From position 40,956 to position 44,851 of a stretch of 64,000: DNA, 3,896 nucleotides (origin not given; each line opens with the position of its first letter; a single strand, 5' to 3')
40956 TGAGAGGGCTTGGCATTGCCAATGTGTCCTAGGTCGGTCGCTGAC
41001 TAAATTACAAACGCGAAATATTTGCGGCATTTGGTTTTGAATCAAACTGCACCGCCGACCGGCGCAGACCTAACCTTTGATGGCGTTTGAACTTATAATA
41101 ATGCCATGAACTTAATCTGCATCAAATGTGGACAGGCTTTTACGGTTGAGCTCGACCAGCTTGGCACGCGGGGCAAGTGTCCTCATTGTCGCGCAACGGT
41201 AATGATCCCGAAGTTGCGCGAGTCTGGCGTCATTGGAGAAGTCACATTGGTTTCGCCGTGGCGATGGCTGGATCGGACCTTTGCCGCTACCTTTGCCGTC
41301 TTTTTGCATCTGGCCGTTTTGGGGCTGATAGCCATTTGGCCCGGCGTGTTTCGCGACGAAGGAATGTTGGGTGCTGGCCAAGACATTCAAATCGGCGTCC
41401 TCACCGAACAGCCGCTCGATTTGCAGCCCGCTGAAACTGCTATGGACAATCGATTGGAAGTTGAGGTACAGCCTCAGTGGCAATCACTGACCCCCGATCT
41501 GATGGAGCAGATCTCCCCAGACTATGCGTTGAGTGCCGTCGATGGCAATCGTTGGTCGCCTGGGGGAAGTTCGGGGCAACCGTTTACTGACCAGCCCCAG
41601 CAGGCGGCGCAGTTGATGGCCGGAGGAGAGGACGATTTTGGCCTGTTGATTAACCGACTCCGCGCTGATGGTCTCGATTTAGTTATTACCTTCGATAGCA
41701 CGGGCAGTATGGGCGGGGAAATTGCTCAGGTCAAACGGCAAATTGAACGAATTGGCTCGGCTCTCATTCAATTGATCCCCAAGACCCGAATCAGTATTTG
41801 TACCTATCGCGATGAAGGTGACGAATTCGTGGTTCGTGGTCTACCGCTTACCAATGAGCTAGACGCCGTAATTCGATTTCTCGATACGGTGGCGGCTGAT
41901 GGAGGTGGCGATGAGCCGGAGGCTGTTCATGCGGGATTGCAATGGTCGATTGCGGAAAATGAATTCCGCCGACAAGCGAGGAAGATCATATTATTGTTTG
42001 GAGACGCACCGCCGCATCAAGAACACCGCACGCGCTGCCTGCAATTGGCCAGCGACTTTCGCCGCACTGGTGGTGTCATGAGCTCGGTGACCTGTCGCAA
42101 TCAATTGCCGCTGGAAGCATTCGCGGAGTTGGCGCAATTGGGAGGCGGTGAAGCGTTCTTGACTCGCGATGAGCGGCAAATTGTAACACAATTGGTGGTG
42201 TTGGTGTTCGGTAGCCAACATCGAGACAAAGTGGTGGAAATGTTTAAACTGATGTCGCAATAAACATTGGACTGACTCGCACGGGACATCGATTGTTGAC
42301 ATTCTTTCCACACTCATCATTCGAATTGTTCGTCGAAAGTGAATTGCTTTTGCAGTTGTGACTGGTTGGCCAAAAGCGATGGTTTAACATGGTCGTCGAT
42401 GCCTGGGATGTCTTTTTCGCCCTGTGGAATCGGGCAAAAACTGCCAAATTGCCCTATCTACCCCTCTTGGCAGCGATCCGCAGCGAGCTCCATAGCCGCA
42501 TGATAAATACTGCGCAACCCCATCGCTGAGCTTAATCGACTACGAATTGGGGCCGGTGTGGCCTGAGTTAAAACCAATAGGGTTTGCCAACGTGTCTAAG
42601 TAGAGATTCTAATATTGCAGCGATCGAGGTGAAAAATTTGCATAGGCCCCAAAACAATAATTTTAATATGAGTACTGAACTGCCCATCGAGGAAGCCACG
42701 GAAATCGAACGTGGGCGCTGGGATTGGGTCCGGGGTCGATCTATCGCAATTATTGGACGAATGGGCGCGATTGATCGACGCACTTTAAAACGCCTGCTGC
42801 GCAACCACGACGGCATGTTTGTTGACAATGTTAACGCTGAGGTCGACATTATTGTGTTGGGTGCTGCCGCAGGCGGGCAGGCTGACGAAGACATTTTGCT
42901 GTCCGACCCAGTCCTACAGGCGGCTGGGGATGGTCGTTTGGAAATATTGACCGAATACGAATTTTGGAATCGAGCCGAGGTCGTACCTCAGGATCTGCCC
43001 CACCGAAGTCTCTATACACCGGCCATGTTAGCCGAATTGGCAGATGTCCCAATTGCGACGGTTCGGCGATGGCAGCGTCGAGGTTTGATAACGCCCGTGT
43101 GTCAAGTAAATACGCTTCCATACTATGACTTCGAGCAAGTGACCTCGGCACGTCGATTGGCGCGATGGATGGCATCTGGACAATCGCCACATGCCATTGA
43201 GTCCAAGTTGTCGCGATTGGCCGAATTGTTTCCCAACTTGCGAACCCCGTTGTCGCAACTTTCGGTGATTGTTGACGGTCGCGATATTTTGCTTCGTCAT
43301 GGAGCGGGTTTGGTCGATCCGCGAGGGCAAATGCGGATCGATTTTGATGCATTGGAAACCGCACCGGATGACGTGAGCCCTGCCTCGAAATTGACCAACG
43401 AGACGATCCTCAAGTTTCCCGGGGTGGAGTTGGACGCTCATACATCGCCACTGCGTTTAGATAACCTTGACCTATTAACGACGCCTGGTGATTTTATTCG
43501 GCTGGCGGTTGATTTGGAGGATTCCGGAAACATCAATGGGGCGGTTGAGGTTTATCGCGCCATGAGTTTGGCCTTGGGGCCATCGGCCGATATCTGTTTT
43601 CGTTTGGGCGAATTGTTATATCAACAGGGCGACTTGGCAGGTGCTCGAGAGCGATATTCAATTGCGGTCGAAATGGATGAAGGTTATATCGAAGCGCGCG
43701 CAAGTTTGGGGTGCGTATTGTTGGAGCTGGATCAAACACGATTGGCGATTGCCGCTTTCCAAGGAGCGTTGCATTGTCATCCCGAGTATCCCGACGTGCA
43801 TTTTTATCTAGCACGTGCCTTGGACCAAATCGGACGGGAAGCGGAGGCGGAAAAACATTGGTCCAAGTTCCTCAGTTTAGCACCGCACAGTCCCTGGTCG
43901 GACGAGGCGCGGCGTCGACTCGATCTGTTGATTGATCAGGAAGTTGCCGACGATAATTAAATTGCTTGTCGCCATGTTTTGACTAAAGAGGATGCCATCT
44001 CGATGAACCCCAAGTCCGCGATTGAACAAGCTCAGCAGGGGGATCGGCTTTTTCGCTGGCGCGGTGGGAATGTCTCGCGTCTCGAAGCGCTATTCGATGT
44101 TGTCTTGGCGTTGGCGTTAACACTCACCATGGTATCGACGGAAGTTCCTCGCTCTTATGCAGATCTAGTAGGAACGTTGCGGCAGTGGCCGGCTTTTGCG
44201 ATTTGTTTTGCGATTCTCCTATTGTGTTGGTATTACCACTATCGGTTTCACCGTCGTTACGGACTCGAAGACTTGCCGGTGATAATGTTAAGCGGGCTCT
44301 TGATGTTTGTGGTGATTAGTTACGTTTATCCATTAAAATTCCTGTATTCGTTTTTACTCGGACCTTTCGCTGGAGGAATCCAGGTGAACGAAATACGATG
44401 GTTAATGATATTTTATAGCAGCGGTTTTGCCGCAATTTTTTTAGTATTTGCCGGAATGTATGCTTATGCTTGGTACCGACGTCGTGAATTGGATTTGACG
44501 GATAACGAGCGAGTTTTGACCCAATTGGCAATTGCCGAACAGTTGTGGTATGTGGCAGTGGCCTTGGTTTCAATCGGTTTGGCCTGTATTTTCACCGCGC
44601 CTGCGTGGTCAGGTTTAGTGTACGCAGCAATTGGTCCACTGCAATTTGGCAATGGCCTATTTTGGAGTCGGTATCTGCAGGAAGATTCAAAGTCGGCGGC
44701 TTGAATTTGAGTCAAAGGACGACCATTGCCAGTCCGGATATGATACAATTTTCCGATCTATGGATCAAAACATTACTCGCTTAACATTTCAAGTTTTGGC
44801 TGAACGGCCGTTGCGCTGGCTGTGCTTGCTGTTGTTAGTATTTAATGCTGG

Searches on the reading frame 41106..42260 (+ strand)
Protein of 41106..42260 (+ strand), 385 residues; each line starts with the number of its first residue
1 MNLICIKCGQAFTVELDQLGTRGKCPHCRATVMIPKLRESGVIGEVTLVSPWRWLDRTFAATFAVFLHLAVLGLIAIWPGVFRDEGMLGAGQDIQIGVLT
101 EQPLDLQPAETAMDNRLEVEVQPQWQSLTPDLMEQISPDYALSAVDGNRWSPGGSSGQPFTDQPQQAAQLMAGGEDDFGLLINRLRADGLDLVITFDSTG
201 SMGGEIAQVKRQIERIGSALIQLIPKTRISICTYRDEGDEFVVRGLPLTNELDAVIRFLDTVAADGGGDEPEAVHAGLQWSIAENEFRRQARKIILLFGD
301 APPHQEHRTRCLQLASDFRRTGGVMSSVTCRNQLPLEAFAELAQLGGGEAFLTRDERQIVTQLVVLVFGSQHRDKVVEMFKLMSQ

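Call 52: search_protein_families(library=pfam, proteins=[window:41106-42260:+], max_evalue=0.00001)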
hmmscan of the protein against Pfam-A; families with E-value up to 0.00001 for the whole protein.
window:41106-42260:+ (385 aa): 2 families
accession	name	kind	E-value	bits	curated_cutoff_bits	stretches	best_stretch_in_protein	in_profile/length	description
PF25106.1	VWA_4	-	5.4e-11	42.8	27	1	192-313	2-116/169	von Willebrand factor A domain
PF13768.12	VWA_3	-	3.2e-07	31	27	1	191-349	2-152/155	von Willebrand factor type A domain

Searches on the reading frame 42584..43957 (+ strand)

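Call 52: search_protein_families(library=pfam, proteins=[window:42584-43957:+], max_evalue=0.00001)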
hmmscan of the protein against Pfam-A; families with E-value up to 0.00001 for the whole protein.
window:42584-43957:+ (458 aa): 9 families
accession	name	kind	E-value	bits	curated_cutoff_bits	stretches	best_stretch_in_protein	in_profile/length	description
PF07719.23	TPR_2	-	4.8e-14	51.7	27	0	403-435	1-33/34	Tetratricopeptide repeat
PF13432.12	TPR_16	-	2.2e-13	50.8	32.7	1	375-436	3-64/65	Tetratricopeptide repeat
PF14559.12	TPR_19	-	7.6e-10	39.4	25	0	379-424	1-46/68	Tetratricopeptide repeat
PF13428.12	TPR_14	-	5e-09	36.4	23.5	0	403-438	1-36/44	Tetratricopeptide repeat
PF13414.12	TPR_11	-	1.4e-08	34.7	26.8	0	342-381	1-40/42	TPR repeat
PF13431.12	TPR_17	-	1.9e-08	34.4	24.4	0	392-423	2-33/34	Tetratricopeptide repeat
PF13411.12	MerR_1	-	3.5e-07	30.7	21.6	1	144-210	1-67/69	MerR HTH family regulatory protein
PF00515.34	TPR_1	-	9.4e-07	28.8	27.8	0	335-366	1-32/34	Tetratricopeptide repeat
PF13174.12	TPR_6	-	4.2e-06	27.5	26.3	0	404-436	1-33/33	Tetratricopeptide repeat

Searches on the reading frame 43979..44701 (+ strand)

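Call 52: search_protein_families(library=pfam, proteins=[window:43979-44701:+], max_evalue=0.00001)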
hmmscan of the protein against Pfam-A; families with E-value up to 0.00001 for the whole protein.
window:43979-44701:+ (241 aa): 1 family
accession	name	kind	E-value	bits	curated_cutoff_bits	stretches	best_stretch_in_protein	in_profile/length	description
PF06736.16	TMEM175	-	2.1e-09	38.2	25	1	34-113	1-85/88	Endosomal/lysosomal potassium channel TMEM175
